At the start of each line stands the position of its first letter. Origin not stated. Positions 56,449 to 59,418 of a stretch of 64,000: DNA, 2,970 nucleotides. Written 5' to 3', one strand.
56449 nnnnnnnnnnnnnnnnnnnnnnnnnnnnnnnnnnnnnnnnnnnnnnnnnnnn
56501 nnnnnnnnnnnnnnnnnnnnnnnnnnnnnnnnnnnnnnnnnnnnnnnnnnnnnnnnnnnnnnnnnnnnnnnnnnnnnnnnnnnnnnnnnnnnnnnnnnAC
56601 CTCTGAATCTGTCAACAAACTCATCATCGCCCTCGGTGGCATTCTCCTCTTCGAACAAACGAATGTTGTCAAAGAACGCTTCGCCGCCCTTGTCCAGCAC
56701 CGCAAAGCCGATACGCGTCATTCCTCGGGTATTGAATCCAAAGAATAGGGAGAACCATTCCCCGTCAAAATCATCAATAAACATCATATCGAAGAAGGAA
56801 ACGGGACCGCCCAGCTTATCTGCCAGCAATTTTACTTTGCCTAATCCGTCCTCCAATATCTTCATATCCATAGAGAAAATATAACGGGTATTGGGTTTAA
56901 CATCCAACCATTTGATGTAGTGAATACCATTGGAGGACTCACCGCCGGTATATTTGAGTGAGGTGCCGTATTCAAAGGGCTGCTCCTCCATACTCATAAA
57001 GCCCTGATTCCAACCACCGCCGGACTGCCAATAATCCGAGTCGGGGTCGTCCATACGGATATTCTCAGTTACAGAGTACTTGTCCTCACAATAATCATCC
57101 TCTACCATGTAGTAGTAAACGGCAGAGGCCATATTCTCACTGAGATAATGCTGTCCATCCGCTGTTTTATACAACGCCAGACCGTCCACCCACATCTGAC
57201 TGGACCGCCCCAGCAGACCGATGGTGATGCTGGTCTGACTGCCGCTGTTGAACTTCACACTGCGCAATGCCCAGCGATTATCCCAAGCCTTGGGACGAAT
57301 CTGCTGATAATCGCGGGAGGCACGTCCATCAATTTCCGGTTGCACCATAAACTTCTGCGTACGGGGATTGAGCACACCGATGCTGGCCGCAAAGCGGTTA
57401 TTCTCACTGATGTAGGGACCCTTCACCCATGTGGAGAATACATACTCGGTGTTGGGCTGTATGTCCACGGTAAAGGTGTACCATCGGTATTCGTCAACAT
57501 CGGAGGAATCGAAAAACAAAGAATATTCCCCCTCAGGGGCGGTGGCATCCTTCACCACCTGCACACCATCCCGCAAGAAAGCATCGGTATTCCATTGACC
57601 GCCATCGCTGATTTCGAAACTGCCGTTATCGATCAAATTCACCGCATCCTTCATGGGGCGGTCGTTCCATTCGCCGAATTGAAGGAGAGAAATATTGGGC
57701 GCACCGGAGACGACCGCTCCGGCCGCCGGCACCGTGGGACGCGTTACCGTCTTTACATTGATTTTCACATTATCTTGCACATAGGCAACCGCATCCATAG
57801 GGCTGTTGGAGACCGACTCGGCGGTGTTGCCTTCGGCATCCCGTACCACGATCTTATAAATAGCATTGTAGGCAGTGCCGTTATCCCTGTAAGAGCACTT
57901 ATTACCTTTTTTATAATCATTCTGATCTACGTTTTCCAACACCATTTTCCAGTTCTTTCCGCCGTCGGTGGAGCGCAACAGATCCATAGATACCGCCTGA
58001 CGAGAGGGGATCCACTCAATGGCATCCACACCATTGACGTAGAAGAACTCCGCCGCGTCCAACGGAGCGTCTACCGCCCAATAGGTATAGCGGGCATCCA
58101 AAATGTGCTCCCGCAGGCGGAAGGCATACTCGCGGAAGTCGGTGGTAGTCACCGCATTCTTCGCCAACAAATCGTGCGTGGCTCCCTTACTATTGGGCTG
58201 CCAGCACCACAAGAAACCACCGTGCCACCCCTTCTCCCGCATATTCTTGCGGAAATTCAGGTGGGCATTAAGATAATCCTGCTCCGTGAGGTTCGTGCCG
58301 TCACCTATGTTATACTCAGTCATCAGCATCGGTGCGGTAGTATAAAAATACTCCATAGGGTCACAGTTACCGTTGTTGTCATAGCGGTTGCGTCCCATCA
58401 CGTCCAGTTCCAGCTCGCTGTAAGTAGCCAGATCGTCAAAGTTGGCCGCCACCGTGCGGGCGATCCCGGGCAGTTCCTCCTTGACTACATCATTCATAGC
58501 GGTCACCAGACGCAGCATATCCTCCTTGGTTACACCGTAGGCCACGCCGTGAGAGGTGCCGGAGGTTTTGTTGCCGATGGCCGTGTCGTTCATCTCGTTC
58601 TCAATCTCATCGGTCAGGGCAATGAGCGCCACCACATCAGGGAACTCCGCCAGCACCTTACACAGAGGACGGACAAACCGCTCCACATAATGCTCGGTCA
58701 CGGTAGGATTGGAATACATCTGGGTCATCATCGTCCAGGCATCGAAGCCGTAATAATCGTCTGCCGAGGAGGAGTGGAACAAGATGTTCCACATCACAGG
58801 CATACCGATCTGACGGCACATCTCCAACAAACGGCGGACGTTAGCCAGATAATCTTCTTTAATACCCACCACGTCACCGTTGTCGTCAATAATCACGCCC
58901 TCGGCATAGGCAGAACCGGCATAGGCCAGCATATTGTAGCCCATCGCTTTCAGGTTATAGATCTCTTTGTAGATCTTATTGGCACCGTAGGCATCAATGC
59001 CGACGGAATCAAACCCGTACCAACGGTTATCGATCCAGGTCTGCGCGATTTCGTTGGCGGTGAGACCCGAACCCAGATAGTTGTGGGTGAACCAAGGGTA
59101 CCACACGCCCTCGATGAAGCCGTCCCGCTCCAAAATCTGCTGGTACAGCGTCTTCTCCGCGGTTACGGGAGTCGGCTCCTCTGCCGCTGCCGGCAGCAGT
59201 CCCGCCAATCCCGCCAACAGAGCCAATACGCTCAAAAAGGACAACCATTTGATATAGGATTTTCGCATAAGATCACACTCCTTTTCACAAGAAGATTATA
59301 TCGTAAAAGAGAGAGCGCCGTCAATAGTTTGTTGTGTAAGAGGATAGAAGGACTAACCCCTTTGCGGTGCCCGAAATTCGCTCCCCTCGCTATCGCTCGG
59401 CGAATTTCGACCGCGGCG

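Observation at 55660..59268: Rosetta-stone fusion: GH-A-like module, tandem CBM pair and wall anchor in one polypeptide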

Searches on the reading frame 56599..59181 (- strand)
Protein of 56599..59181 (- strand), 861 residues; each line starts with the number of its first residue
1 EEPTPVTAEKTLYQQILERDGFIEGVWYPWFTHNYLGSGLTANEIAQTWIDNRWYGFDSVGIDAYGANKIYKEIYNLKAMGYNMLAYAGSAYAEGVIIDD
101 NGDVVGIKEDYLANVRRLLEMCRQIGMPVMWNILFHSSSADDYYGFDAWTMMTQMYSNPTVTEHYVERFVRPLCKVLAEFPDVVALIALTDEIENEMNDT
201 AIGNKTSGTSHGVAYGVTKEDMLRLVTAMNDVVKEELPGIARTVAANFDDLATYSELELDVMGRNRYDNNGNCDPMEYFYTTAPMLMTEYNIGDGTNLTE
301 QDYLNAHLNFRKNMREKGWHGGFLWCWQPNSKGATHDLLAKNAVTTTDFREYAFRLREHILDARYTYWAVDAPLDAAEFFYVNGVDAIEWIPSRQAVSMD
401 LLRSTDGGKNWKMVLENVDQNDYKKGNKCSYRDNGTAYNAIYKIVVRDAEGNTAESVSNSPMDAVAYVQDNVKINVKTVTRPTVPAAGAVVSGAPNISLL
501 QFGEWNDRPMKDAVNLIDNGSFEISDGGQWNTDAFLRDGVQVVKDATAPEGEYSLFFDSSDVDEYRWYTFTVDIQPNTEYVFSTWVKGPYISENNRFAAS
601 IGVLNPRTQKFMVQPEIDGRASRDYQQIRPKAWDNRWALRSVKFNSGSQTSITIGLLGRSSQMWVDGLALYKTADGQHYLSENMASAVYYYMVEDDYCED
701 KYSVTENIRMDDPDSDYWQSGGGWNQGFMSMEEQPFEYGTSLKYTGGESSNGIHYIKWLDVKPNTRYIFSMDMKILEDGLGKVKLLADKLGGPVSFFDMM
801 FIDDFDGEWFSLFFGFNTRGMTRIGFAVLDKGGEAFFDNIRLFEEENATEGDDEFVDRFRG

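Call 45: predict_structure(alignment_id=A1)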
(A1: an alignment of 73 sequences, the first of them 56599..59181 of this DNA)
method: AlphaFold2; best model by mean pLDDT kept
length: 861 residues; sequences in the alignment: 73
mean_pLDDT: 92.5   pTM: 0.92
mean pLDDT of the five models: 92.5, 92.0, 91.0, 90.6, 89.2
residues with pLDDT >= 90: 698; 70-90: 141; 50-70: 14; < 50: 8
segments of 3 or more residues with pLDDT < 50: 1-6
pLDDT, mean of each block of 10 residues (from residue 1): 51 97 96 90 89 81 96 98 96 93 96 98 98 89 83 94 98 98 98 90 82 87 96 97 94 93 95 93 96 92 97 95 94 94 95 96 92 91 90 96 94 97 95 89 96 95 94 87 91 93 94 96 91 90 96 97 94 98 97 94 97 92 93 94 97 97 98 96 93 90 93 92 94 81 88 95 97 93 95 94 83 95 97 94 93 56 38
secondary structure, 60 per line:
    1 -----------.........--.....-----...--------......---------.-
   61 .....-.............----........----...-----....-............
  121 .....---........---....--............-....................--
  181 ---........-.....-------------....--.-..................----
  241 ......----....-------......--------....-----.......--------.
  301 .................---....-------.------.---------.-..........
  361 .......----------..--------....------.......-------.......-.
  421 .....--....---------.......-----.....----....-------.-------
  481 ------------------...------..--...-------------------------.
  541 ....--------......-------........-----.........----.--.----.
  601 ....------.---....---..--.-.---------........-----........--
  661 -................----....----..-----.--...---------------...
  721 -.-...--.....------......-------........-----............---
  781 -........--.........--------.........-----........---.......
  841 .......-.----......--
elements in order (helices of 4 or more, strands of 3 or more residues): H12-20 E23-27 H44-49 H61-65 H67-79 E84-91 E96-98 E104-107 H109-125 E129-136 H140-143 H146-157 H159-178 E184-191 H193-196 H211-214 H219-236 E241-246 H251-254 E262-267 H276-279 E285-291 H300-317 E321-324 H351-367 E388-391 E398-404 E412-418 H420-423 E428-431 E441-447 E453-457 H462-465 E499-501 E540-544 E553-558 E566-573 E579-587 E600-604 E638-645 E651-658 E662-672 H682-685 E729-733 E740-745 E753-760 E766-777 E782-789 E792-800 E809-817 E823-830 E834-844 H854-859

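Call 49: fold_search(model_id=the predicted structure, library=pdb)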
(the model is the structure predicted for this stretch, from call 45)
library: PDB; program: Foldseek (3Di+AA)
matches with E <= 10: 1874; with E <= 0.001: 661
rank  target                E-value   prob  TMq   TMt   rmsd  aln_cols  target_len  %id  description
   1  6d50_A                1.6e-14  1.00  0.23  0.23  21.6       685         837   12  Bacteroides uniforms beta-glucuronidase 2 bound to D-glucaro-1,5-lactone (released 2018-10-17)
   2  6d8g_B                1.7e-14  1.00  0.25  0.25  21.9       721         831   12  D341A D367A calcium binding mutant of Bacteroides uniformis beta-glucuronidase 2 (released 2018-10-17)
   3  5uj6_A                3.9e-14  1.00  0.23  0.24  21.4       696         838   12  Crystal Structure of Bacteroides Uniformis beta-glucuronidase (released 2017-06-28)
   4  5a57                  1.2e-13  1.00  0.16  0.13  26.7      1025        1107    9  The structure of GH101 from Streptococcus pneumoniae TIGR4 in complex with PUGT (released 2015-09-02)
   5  5a58_A                1.3e-13  1.00  0.20  0.16  25.6      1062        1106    9  The structure of GH101 D764N mutant from Streptococcus pneumoniae TIGR4 in complex with serinyl T-antigen (released 2015-09-02)
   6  5uj6_B                3.5e-13  1.00  0.23  0.24  21.6       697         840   12  Crystal Structure of Bacteroides Uniformis beta-glucuronidase (released 2017-06-28)
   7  9g4n_C                5.3e-13  1.00  0.24  0.38  23.5       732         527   10  Glycoside Hydrolase Family 157 from Labilibaculum antarcticum (LaGH157) E224A mutant in complex with Laminaritriose an (released 2025-05-21)
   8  2c0h                  5.6e-13  1.00  0.28  0.63   6.2       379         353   15  X-ray structure of beta-mannanase from blue mussel Mytilus edulis (released 2006-02-22)
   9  5a55                  5.9e-13  1.00  0.16  0.13  26.4      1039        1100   10  The native structure of GH101 from Streptococcus pneumoniae TIGR4 (released 2015-09-02)
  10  5a56_A                5.9e-13  1.00  0.14  0.12  25.9      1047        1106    9  The structure of GH101 from Streptococcus pneumoniae TIGR4 in complex with 1-O-methyl-T-antigen (released 2015-09-02)
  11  6d8g_A                6.7e-13  1.00  0.23  0.24  21.6       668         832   12  D341A D367A calcium binding mutant of Bacteroides uniformis beta-glucuronidase 2 (released 2018-10-17)
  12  8a1a_A                6.7e-13  1.00  0.16  0.11  25.9      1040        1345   10  Structure of a leucinostatin derivative determined by host lattice display : L1F11V1 construct (released 2022-12-07)
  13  6qev_B                7.1e-13  1.00  0.16  0.12  26.3      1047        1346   10  EngBF DARPin Fusion 4b B6 (released 2019-11-06)
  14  6vls_D                7.5e-13  1.00  0.14  0.13  31.9       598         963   10  Structure of C-terminal fragment of Vip3A toxin (released 2020-07-22)
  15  9g4n_B                8.5e-13  1.00  0.24  0.38  23.1       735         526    9  Glycoside Hydrolase Family 157 from Labilibaculum antarcticum (LaGH157) E224A mutant in complex with Laminaritriose an (released 2025-05-21)
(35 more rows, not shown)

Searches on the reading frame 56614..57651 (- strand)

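Call 76: search_protein_families(library=pfam, proteins=[window:56614-57651:-], max_evalue=1)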
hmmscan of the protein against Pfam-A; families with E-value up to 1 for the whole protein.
window:56614-57651:- (346 aa): 1 family
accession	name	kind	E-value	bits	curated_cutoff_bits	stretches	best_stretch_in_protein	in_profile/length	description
PF02018.23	CBM_4_9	-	4.9e-07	30.6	25.9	1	5-89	2-83/136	Carbohydrate binding domain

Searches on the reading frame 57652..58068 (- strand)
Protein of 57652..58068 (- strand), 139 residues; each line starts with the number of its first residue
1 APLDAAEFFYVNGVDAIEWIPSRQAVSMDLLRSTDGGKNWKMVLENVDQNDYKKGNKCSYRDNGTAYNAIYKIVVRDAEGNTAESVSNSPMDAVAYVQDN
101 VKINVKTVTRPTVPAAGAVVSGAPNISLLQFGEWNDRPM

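Call 76: search_protein_families(library=pfam, proteins=[window:57652-58068:-], max_evalue=1)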
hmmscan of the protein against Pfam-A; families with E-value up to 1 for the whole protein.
window:57652-58068:- (139 aa): 3 families
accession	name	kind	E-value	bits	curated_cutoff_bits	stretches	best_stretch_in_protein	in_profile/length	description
PF17422.7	DUF5410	-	0.0098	16.2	27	1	27-108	205-284/289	Family of unknown function (DUF5410)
PF02012.26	BNR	-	0.03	14.7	27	1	32-41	2-11/12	BNR/Asp-box repeat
PF03404.22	Mo-co_dimer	-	0.041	14.3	22.7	1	33-100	51-116/138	Mo-co oxidoreductase dimerisation domain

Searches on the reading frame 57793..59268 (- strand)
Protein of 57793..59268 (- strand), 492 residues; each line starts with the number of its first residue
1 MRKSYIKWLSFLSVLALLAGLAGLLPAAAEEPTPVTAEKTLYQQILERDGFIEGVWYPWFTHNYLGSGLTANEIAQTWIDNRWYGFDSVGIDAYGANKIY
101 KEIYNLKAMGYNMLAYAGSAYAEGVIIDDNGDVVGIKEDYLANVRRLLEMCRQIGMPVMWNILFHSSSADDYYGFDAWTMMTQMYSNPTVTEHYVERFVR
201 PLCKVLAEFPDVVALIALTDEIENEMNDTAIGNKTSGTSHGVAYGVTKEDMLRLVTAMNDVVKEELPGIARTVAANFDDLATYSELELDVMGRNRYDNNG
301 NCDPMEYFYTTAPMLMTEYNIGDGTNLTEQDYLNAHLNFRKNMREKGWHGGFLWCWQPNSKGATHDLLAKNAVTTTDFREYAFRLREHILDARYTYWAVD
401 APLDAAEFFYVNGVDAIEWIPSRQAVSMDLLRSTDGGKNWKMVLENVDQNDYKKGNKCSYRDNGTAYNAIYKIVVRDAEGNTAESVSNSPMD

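Call 12: search_solved_structures(query=window:57793-59268:-, max_evalue=10, show_alignments=2)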
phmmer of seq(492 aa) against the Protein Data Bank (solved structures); distinct sequences matched with E-value up to 10: 2.
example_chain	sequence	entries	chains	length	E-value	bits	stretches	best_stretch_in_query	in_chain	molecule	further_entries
6fhp_A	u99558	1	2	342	0.12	14.2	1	402-449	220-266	Dispase autolysis-inducing protein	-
5fzp_A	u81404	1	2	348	0.12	14.1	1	402-449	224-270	DISPASE AUTOLYSIS-INDUCING PROTEIN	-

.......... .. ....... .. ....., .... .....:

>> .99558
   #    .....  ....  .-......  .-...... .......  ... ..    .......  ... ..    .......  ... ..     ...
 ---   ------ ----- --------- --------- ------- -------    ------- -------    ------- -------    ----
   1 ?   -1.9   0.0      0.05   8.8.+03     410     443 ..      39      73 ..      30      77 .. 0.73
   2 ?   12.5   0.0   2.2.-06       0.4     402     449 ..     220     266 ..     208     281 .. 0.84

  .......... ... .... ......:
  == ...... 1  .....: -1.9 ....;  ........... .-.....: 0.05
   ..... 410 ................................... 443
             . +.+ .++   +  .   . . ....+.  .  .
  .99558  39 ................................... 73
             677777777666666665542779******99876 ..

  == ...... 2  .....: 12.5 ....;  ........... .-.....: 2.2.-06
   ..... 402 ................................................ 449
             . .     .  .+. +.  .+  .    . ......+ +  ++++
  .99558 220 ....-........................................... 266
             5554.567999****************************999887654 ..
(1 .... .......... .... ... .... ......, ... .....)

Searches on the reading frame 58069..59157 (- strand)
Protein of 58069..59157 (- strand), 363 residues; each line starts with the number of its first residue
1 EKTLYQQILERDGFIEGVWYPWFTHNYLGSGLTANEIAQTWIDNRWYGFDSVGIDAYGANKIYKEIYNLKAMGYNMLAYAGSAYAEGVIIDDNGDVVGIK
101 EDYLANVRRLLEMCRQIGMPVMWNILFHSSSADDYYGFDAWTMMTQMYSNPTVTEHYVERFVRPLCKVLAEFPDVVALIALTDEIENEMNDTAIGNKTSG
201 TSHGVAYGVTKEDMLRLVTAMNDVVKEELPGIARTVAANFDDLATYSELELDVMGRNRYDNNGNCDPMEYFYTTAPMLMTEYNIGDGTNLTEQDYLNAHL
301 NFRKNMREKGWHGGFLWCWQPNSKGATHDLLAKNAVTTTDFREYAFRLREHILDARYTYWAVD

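Call 28: search_protein_representatives(protein=window:58069-59157:-)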
Query: 363 residues. Proteins with E-value up to 0.001 (for the whole library): 105; up to 1e-10: 86; up to 1e-30: 27. The best 105 are listed.
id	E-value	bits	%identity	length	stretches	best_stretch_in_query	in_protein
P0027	1.5e-114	399.3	54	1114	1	1-322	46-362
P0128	3.2e-114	398.2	50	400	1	1-356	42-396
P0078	9.3e-111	386.8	51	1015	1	1-356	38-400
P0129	8.8e-108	377.0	49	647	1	7-359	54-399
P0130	1.6e-105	369.6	46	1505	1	4-357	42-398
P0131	6.2e-100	351.2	46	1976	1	1-353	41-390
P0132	8.8e-98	344.1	46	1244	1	5-356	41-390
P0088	9.4e-98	344.0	47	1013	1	3-359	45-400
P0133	2.5e-93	329.5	45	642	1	7-347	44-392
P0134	1.6e-91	323.5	43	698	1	6-352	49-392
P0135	4.8e-80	285.7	40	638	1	2-362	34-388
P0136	6.0e-78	278.9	38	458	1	5-361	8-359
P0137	6.4e-77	275.5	42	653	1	2-359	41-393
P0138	2.2e-64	234.2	39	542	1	7-325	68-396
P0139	3.3e-55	204.0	35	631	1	2-357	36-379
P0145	1.1e-40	156.2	30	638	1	2-357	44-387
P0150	1.6e-32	129.4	31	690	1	2-360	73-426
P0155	1.8e-27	112.8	33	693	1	2-321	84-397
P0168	8.1e-22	94.2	28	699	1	5-333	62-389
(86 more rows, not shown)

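Call 78: find_related_loci(query=P0145, collection=genome_contigs, flank=7000)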
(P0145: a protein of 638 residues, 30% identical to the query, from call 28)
Query P0145 (638 aa) in genome_contigs; peptide patterns used: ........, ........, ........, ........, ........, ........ (x = any residue, [..] = any of these).
600 stretches matched a pattern, but none encodes a relative of the query by tblastn (E <= 1e-3).

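Call 79: find_related_loci(query=P0150, collection=metagenome_contigs, flank=7000)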
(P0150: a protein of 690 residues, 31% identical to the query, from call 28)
Query P0150 (690 aa) in metagenome_contigs; peptide patterns used: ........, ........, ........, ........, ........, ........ (x = any residue, [..] = any of these).
34 stretches matched a pattern, but none encodes a relative of the query by tblastn (E <= 1e-3).

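Call 80: find_homologous_proteins(query=P0150)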
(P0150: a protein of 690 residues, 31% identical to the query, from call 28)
Query P0150 (690 aa): 9 proteins with E <= 0.001 among 8000 candidates.
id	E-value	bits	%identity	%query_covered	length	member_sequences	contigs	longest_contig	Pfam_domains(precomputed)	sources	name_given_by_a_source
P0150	0.0e+0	1604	100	100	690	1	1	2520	PF00629.31,PF02018.24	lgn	-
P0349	1.5e-163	564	41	98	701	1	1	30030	PF02018.24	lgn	-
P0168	4.3e-163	563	42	98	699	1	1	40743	PF02018.24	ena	-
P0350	1.4e-149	518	40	99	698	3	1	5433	PF02018.24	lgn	-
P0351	7.3e-134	466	39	94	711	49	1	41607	PF02018.24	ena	-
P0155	3.0e-118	414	35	98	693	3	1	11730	-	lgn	-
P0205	3.6e-111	391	37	92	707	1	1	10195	-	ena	-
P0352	3.2e-83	299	32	97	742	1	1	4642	-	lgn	-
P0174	9.6e-80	287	31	98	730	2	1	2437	-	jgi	-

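Call 81: find_encoding_contigs(protein=P0168, flank=7000, max_places=1)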
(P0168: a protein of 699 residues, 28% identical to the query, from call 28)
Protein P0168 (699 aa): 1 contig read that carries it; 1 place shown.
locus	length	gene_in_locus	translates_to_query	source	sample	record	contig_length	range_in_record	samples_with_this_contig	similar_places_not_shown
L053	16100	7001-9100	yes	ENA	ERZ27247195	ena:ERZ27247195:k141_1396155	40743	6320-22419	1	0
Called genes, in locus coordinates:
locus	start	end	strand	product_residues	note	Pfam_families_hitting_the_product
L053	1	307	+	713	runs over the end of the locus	PF01436:NHL (faint), PF04893:Yip1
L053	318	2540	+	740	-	PF18952:DUF5696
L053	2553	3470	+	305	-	PF00528:BPD_transp_1 (weak)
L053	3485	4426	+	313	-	PF00528:BPD_transp_1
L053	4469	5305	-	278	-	PF02311:AraC_binding (weak), PF12833:HTH_18, PF00165:HTH_AraC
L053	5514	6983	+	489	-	PF01547:SBP_bac_1, PF13416:SBP_bac_8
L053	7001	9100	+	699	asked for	PF02018:CBM_4_9 (weak)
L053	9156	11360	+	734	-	PF00933:Glyco_hydro_3, PF01915:Glyco_hydro_3_C, PF14310:Fn3-like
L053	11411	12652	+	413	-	PF01408:GFO_IDH_MocA, PF21252:Glyco_hydro_109_C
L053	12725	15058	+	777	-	PF02837:Glyco_hydro_2_N, PF22666:Glyco_hydro_2_N2, PF00703:Glyco_hydro_2, PF02836:Glyco_hydro_2_C (faint)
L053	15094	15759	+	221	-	PF00657:Lipase_GDSL, PF13472:Lipase_GDSL_2, PF16255:Lipase_GDSL_lke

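Call 82: find_encoding_contigs(protein=P0349, flank=7000, max_places=1)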
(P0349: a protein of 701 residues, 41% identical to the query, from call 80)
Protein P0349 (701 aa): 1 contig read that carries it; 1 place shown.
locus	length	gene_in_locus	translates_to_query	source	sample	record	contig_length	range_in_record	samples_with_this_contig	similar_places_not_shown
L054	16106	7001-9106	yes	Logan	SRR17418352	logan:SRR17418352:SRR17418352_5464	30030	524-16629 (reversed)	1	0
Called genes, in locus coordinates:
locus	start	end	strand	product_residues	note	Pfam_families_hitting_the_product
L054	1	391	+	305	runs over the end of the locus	-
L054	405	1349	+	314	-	PF00528:BPD_transp_1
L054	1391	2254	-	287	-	PF12833:HTH_18, PF00165:HTH_AraC (weak)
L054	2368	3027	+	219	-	PF00657:Lipase_GDSL, PF13472:Lipase_GDSL_2, PF16255:Lipase_GDSL_lke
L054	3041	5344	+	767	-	PF22666:Glyco_hydro_2_N2, PF00703:Glyco_hydro_2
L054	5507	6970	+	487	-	PF13416:SBP_bac_8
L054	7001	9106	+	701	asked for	PF02018:CBM_4_9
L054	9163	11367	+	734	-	PF00933:Glyco_hydro_3, PF01915:Glyco_hydro_3_C, PF14310:Fn3-like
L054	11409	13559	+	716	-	PF17389:Bac_rhamnosid6H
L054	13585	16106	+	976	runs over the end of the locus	PF00702:Hydrolase, PF13419:HAD_2, PF03636:Glyco_hydro_65N, PF03632:Glyco_hydro_65m, PF03633:Glyco_hydro_65C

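Call 83: find_encoding_contigs(protein=P0351, flank=7000, max_places=1)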
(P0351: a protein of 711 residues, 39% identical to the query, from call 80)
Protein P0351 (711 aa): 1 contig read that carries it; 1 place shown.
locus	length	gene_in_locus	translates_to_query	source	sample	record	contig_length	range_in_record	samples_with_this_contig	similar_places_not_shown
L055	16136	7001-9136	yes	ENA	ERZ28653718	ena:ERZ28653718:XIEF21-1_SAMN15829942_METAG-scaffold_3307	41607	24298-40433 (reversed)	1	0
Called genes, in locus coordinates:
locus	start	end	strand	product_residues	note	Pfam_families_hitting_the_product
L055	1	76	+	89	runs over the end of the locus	-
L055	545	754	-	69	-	PF12844:HTH_19, PF13560:HTH_31, PF01381:HTH_3, PF13443:HTH_26 (weak)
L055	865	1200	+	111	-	PF13240:Zn_Ribbon_1 (weak)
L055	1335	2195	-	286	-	PF02311:AraC_binding, PF12833:HTH_18, PF00165:HTH_AraC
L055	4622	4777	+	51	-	-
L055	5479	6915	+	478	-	PF01547:SBP_bac_1, PF13416:SBP_bac_8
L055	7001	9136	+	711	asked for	PF02018:CBM_4_9 (weak)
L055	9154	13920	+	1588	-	PF04862:DUF642 (faint), PF00404:Dockerin_1, PF12733:Cadherin-like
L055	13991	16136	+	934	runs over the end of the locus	PF01547:SBP_bac_1, PF13416:SBP_bac_8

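Call 84: find_encoding_contigs(protein=P0155, flank=7000, max_places=1)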
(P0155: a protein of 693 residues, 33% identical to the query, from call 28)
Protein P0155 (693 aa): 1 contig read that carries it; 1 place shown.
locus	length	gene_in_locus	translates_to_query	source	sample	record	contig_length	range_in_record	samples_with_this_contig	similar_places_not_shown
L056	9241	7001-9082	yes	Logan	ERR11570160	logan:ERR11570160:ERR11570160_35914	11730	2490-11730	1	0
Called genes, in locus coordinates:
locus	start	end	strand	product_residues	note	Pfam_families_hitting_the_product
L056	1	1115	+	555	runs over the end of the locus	PF13088:BNR_2, PF00165:HTH_AraC, PF12833:HTH_18, PF00165:HTH_AraC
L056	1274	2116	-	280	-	PF02311:AraC_binding, PF12833:HTH_18, PF00165:HTH_AraC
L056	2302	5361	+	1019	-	PF02837:Glyco_hydro_2_N, PF22666:Glyco_hydro_2_N2, PF00703:Glyco_hydro_2, PF02836:Glyco_hydro_2_C, PF02929:Bgal_small_N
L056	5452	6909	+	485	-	-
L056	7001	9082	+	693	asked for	-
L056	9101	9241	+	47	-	?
